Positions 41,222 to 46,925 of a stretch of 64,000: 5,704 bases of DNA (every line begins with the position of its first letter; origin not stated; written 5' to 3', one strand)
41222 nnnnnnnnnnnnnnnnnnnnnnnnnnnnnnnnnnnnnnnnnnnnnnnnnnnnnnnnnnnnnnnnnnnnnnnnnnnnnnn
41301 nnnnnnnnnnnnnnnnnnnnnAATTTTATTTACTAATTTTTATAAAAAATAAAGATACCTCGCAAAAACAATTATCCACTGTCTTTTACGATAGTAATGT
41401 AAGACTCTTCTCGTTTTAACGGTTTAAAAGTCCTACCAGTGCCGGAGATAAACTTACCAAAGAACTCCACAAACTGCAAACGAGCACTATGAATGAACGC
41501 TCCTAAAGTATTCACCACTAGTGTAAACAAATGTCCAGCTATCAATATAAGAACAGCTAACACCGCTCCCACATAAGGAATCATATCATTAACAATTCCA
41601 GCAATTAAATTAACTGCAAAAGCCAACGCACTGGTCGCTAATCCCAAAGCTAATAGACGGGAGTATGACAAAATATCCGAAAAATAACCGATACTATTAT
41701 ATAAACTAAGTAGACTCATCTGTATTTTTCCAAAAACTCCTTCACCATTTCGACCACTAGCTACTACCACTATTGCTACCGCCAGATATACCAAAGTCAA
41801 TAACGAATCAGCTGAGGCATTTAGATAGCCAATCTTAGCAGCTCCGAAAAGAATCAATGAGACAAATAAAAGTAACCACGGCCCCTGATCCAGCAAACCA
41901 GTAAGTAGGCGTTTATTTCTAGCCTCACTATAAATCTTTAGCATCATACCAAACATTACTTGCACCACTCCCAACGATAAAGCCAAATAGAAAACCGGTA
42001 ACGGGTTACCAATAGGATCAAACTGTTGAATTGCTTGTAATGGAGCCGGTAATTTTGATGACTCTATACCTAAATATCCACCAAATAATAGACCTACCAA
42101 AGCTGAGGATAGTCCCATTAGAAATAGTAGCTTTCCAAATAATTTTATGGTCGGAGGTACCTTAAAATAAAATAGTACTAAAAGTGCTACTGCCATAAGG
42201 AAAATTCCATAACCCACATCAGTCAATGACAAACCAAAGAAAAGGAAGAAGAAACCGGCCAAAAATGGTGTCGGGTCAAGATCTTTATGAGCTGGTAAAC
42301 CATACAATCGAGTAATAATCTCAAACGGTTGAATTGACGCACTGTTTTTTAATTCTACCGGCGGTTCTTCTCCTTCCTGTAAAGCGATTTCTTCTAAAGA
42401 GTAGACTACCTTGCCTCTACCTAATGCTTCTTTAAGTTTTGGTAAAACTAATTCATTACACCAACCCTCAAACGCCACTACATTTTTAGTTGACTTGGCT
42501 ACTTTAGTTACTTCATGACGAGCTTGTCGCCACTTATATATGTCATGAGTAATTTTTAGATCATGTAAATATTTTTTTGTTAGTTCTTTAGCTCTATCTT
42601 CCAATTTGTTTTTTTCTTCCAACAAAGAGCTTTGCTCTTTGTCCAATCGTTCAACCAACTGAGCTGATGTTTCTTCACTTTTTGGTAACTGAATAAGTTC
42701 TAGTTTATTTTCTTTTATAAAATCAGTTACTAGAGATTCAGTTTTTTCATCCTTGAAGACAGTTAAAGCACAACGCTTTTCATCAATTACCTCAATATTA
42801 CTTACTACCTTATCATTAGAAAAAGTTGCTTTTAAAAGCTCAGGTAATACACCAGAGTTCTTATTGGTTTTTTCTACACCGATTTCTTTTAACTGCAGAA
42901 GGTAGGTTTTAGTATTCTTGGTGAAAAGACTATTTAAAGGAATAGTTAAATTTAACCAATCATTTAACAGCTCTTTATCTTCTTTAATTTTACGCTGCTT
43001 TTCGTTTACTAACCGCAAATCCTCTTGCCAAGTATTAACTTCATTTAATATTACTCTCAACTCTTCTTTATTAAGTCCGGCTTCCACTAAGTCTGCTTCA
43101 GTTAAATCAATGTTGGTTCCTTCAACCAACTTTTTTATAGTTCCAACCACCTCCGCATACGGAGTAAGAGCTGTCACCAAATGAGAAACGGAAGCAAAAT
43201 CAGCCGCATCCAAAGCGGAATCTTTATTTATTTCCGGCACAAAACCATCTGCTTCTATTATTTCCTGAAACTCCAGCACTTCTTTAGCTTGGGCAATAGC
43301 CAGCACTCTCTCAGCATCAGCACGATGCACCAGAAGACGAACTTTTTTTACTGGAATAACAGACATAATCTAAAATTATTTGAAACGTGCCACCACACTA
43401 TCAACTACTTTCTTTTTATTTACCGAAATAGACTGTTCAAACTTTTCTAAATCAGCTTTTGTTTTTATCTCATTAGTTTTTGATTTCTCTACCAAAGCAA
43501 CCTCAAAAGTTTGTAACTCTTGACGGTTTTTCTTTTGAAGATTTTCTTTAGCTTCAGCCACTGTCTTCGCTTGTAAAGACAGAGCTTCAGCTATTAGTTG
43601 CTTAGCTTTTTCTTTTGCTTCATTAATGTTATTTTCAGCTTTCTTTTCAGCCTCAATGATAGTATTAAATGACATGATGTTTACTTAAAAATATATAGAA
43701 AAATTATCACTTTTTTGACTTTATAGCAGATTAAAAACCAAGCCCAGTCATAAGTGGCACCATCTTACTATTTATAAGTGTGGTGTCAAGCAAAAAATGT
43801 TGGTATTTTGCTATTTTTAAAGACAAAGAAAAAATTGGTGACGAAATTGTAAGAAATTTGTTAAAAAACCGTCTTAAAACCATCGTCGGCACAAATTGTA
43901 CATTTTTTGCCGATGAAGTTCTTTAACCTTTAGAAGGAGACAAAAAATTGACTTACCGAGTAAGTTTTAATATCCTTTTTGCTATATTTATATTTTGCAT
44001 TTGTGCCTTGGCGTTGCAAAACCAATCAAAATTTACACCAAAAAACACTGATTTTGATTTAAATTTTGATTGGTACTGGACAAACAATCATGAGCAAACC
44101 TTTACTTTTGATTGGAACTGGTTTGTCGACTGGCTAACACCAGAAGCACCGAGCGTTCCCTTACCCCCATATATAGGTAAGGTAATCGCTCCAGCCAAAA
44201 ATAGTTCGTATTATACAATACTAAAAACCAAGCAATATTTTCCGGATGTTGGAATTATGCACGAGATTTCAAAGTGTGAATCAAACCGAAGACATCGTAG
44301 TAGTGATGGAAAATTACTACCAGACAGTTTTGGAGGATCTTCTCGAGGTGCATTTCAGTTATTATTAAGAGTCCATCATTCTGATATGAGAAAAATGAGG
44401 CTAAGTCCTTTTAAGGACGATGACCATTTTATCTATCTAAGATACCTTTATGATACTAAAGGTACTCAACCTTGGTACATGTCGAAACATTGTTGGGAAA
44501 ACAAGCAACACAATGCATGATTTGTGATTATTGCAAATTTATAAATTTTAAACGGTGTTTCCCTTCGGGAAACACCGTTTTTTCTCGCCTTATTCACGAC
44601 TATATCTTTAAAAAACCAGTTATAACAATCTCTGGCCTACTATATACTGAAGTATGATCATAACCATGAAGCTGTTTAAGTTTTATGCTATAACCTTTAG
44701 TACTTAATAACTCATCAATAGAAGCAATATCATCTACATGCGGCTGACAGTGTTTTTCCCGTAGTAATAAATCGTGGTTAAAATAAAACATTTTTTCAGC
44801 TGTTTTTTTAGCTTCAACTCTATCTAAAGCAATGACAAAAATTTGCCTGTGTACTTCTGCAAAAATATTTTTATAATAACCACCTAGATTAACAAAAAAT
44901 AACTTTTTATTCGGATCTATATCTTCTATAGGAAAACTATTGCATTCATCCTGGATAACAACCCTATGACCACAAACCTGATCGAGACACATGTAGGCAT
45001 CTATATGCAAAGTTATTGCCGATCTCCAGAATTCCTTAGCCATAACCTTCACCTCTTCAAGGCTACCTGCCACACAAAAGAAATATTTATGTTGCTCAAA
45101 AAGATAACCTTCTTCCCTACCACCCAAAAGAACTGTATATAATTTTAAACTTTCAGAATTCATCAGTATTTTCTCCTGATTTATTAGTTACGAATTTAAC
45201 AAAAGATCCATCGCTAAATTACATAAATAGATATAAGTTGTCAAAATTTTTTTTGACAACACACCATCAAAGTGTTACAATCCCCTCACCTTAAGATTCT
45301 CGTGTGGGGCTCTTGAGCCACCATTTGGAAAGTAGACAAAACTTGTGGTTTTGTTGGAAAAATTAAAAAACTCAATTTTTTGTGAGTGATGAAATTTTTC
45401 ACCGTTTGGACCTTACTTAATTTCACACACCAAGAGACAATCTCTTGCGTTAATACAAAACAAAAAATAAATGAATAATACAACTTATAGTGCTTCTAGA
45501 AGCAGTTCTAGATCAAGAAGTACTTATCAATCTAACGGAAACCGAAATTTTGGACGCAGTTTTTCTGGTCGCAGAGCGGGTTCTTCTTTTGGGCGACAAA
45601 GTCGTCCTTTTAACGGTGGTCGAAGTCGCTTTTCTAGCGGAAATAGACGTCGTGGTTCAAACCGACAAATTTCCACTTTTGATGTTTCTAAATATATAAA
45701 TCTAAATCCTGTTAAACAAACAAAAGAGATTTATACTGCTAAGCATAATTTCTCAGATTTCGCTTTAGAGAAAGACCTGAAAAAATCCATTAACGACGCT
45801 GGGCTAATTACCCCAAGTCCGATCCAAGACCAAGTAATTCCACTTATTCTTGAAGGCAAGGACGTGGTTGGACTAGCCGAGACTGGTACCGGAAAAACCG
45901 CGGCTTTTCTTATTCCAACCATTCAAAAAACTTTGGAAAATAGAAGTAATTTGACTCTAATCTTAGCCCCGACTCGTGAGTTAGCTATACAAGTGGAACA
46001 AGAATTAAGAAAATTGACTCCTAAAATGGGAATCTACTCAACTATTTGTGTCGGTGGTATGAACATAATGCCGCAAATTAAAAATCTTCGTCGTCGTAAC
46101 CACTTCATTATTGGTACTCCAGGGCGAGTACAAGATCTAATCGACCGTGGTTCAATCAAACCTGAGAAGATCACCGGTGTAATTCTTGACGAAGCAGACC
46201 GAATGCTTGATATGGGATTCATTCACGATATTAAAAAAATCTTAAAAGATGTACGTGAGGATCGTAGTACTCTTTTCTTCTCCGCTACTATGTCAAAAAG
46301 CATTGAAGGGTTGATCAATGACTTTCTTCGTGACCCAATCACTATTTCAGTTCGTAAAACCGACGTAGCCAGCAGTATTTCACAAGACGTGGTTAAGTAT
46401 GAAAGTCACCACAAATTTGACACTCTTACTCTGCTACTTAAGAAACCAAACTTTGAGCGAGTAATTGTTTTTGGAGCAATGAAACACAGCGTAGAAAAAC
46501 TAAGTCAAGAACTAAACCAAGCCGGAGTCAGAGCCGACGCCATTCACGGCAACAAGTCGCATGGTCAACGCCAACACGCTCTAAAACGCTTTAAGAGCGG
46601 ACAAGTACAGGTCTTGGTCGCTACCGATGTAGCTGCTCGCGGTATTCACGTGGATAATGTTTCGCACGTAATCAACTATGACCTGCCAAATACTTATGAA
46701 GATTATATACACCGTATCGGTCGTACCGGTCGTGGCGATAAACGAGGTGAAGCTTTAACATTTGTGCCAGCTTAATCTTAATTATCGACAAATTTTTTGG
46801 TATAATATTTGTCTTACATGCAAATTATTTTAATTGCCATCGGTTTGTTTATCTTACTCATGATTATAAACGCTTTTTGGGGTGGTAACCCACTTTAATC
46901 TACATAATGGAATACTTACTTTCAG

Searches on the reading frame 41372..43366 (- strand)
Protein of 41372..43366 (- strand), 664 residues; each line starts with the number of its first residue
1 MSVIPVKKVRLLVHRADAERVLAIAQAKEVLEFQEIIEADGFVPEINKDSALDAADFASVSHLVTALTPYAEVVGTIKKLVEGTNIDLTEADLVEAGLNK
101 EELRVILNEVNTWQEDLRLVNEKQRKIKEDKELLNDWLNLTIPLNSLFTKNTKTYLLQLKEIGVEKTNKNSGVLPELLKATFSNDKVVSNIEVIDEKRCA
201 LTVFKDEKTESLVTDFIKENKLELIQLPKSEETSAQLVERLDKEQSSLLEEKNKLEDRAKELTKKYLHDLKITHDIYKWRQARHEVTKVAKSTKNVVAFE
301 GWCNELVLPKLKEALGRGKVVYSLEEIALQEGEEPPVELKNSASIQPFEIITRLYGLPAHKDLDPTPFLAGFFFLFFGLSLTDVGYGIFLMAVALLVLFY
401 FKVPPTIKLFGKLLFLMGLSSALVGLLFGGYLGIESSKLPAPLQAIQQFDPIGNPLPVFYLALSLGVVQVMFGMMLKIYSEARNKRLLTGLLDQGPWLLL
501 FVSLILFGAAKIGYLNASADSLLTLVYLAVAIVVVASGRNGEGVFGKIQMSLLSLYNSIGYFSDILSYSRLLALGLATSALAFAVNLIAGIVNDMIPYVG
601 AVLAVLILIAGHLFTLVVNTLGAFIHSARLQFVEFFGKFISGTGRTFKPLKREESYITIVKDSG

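Call 96: search_protein_families(library=pfam, proteins=[window:41372-43366:-], max_evalue=0.0001)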
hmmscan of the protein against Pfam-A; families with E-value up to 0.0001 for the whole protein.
window:41372-43366:- (664 aa): 1 family
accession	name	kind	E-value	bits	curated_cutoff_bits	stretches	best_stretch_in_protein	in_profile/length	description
PF01496.24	V_ATPase_I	-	1.8e-23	82.9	30.7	2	196-430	206-455/815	V-type ATPase 116kDa subunit family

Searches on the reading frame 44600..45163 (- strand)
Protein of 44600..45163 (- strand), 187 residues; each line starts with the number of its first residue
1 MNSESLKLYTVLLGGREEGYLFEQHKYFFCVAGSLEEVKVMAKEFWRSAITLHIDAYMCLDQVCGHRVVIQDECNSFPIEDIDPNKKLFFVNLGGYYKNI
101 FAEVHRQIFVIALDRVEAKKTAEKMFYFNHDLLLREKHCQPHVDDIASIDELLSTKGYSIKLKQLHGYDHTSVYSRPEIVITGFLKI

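Call 47: search_protein_families(library=pfam, proteins=[window:44600-45163:-], max_evalue=0.001)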
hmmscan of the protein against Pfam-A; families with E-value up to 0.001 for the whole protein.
window:44600-45163:- (187 aa): 1 family
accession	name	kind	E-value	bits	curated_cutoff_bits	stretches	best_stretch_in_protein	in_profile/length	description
PF07566.17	DUF1543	-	5e-12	45.9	22.9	1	22-69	3-51/52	Domain of Unknown Function (DUF1543)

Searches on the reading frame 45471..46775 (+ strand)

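Call 47: search_protein_families(library=pfam, proteins=[window:45471-46775:+], max_evalue=0.001)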
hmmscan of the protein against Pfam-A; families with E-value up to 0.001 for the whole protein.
window:45471-46775:+ (434 aa): 4 families
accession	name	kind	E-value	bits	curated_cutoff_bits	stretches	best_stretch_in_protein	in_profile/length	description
PF00270.35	DEAD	-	1.5e-46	158.6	26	1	116-279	1-165/167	DEAD/DEAH box helicase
PF00271.37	Helicase_C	-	9.1e-32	110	23.5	1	315-421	2-108/110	Helicase conserved C-terminal domain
PF04851.21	ResIII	-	3.4e-08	34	22.5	1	136-275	30-163/164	Type III restriction enzyme, res subunit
PF14617.12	CMS1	-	7e-05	22.7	35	1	152-267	117-226/250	U3-containing 90S pre-ribosomal complex subunit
